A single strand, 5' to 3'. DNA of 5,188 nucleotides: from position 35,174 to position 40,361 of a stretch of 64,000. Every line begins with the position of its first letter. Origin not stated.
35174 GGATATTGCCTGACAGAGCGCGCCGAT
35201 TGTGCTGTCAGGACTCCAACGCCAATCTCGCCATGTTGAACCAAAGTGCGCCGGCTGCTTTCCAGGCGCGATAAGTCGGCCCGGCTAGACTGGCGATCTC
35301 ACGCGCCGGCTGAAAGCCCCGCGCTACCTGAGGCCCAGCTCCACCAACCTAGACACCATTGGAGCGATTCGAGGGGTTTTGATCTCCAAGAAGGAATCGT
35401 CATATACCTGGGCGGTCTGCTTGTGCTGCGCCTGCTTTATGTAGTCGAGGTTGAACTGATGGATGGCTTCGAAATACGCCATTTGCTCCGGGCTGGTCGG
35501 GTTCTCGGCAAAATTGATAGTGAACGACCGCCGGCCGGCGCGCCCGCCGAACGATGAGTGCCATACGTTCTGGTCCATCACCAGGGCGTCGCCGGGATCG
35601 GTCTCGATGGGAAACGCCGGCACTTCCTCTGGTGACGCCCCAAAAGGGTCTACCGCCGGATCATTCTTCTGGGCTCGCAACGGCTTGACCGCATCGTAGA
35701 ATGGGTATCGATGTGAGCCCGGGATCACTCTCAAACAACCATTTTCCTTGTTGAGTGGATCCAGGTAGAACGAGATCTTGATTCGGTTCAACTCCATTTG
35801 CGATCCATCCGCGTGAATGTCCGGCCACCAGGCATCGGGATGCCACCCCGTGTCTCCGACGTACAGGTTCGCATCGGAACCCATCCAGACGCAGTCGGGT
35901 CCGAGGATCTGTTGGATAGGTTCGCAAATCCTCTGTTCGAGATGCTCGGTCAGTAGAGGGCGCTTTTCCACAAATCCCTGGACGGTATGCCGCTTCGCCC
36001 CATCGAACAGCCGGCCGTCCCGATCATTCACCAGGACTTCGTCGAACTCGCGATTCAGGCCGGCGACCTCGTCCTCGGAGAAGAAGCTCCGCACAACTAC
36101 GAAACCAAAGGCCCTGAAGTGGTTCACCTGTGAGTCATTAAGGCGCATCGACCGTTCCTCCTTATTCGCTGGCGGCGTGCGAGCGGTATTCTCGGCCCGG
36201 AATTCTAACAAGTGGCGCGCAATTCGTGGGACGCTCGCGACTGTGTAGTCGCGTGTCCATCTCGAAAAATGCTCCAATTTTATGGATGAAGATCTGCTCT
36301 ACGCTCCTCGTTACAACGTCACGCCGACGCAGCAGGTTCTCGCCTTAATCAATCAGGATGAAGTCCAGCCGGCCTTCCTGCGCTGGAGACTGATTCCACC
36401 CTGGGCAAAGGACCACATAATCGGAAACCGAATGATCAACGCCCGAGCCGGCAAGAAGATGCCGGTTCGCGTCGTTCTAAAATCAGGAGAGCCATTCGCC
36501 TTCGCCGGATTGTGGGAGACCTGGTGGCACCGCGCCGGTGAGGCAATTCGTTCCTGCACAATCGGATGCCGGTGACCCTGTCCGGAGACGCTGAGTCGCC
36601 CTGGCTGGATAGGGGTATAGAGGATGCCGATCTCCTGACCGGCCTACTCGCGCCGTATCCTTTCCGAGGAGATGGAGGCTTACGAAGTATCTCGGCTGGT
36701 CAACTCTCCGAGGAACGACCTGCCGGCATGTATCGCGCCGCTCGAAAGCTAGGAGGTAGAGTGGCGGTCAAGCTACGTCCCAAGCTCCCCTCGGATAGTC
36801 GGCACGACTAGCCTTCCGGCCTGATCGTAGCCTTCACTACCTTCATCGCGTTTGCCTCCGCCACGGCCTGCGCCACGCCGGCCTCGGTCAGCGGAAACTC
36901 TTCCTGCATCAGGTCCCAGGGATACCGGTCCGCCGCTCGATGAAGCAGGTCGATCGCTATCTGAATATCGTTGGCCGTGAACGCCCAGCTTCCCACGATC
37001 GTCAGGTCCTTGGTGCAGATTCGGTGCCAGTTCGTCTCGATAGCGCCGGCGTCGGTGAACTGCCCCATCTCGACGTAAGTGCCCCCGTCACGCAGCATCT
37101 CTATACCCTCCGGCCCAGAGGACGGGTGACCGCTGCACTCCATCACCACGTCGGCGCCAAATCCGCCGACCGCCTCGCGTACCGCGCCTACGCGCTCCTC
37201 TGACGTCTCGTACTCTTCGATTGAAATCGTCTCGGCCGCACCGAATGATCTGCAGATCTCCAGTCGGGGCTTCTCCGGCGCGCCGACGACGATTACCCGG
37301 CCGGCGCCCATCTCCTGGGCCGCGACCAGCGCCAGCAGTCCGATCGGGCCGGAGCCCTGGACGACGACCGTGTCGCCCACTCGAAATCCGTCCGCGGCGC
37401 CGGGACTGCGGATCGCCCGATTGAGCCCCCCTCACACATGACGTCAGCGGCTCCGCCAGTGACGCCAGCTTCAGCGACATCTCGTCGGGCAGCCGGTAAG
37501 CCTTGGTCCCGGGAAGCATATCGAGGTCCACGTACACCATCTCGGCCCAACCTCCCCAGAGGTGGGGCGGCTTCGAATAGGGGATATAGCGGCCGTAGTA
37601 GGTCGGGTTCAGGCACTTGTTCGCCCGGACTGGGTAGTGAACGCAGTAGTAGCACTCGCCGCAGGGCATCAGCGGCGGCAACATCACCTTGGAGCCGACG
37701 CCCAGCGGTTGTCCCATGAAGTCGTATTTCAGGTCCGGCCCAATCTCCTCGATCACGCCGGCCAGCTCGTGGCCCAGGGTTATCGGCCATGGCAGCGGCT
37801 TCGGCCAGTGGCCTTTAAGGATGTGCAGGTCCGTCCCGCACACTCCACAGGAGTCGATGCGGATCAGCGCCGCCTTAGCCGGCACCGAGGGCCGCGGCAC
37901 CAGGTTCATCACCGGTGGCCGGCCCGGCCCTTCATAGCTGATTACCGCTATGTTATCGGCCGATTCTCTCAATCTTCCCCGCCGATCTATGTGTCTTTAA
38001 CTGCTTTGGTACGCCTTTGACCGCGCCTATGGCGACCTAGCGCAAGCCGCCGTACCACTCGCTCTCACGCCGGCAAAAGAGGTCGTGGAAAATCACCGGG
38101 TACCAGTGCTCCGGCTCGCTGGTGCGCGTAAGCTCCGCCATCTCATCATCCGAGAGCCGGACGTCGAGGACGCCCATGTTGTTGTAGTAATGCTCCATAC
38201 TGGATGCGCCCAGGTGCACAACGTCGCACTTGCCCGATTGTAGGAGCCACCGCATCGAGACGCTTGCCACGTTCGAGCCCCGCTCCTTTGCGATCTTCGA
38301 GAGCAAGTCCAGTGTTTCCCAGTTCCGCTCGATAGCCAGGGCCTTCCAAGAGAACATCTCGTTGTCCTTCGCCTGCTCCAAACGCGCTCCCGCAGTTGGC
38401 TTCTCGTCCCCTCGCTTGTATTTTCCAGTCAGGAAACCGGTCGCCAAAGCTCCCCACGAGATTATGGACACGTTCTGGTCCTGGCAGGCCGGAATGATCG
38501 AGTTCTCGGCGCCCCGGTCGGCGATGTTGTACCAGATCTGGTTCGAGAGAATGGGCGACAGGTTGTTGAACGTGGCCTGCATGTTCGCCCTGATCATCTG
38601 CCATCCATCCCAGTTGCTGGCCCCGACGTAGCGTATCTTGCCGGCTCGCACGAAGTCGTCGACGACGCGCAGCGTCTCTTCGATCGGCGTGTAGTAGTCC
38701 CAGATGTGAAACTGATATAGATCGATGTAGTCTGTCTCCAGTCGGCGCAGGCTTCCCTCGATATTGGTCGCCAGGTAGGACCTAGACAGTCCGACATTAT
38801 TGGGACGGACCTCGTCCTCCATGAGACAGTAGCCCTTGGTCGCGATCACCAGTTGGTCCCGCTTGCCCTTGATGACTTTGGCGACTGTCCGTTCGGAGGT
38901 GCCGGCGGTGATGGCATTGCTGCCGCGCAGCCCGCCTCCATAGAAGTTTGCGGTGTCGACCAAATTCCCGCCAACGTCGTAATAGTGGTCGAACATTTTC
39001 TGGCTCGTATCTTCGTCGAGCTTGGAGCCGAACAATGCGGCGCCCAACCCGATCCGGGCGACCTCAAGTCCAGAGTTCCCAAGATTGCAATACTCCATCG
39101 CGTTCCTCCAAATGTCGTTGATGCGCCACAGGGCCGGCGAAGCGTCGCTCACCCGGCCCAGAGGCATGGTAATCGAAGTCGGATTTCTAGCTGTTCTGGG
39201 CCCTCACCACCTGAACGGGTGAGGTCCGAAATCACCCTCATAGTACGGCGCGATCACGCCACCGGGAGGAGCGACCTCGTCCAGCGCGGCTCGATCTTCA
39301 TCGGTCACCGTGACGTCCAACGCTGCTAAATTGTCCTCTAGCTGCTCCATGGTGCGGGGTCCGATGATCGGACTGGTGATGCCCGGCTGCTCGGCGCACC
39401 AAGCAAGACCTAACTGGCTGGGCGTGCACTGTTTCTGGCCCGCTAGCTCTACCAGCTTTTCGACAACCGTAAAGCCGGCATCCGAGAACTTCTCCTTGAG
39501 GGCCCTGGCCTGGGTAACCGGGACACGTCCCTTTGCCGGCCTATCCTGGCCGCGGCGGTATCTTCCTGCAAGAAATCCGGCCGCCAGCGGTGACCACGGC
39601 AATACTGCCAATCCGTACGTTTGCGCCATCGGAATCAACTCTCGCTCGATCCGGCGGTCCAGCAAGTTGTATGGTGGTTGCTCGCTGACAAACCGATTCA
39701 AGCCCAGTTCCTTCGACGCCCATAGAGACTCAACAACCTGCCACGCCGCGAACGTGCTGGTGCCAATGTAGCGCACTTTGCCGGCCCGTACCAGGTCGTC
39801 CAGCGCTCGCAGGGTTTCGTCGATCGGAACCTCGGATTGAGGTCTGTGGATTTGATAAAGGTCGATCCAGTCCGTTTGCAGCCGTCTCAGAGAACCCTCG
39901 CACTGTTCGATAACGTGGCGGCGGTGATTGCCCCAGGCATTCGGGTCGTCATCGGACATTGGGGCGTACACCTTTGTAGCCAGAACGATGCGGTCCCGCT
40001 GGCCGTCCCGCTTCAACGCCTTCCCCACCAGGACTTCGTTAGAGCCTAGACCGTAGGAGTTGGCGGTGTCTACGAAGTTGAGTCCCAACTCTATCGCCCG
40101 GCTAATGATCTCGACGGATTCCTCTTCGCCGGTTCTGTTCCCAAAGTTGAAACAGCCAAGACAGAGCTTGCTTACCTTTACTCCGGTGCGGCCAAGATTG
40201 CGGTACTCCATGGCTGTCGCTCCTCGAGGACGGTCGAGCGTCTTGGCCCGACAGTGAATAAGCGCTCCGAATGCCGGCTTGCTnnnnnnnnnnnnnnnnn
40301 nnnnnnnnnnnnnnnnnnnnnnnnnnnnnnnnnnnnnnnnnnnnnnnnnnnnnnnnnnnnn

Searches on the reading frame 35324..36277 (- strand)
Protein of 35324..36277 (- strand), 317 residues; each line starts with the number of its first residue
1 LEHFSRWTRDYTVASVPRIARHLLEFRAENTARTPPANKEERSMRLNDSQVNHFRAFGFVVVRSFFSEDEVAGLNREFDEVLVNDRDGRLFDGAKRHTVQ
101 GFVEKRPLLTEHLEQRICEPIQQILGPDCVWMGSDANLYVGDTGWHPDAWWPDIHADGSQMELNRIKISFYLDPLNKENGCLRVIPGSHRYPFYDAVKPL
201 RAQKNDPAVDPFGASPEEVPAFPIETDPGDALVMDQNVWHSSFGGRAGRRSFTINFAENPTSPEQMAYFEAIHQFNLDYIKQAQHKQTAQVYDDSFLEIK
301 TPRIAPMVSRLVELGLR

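Call 76: search_protein_families(library=pfam, proteins=[window:35324-36277:-], max_evalue=0.0001)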
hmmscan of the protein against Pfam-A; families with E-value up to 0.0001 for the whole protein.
window:35324-36277:- (317 aa): 1 family
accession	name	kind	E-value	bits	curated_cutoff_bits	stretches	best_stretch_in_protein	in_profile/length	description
PF05721.19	PhyH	-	2.9e-24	87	22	1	54-244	1-204/213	Phytanoyl-CoA dioxygenase (PhyH)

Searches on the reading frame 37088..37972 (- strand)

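Call 76: search_protein_families(library=pfam, proteins=[window:37088-37972:-], max_evalue=0.0001)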
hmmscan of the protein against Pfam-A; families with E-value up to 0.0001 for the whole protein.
window:37088-37972:- (294 aa): 1 family
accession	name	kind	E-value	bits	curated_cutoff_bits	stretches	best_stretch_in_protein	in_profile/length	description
PF08240.17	ADH_N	-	3.8e-20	72.5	23.5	1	33-152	3-98/104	Alcohol dehydrogenase GroES-like domain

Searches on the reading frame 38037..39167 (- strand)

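Call 76: search_protein_families(library=pfam, proteins=[window:38037-39167:-], max_evalue=0.0001)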
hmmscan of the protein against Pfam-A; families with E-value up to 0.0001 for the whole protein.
window:38037-39167:- (376 aa): 1 family
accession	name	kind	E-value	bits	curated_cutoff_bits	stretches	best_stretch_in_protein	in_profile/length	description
PF00248.27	Aldo_ket_red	-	4.7e-73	246.3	24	1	38-348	1-288/291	Aldo/keto reductase family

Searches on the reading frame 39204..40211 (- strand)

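Call 76: search_protein_families(library=pfam, proteins=[window:39204-40211:-], max_evalue=0.0001)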
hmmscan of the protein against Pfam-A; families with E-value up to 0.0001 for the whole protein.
window:39204-40211:- (335 aa): 1 family
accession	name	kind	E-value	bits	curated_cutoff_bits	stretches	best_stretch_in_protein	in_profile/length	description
PF00248.27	Aldo_ket_red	-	2.1e-73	247.4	24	1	15-313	1-289/291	Aldo/keto reductase family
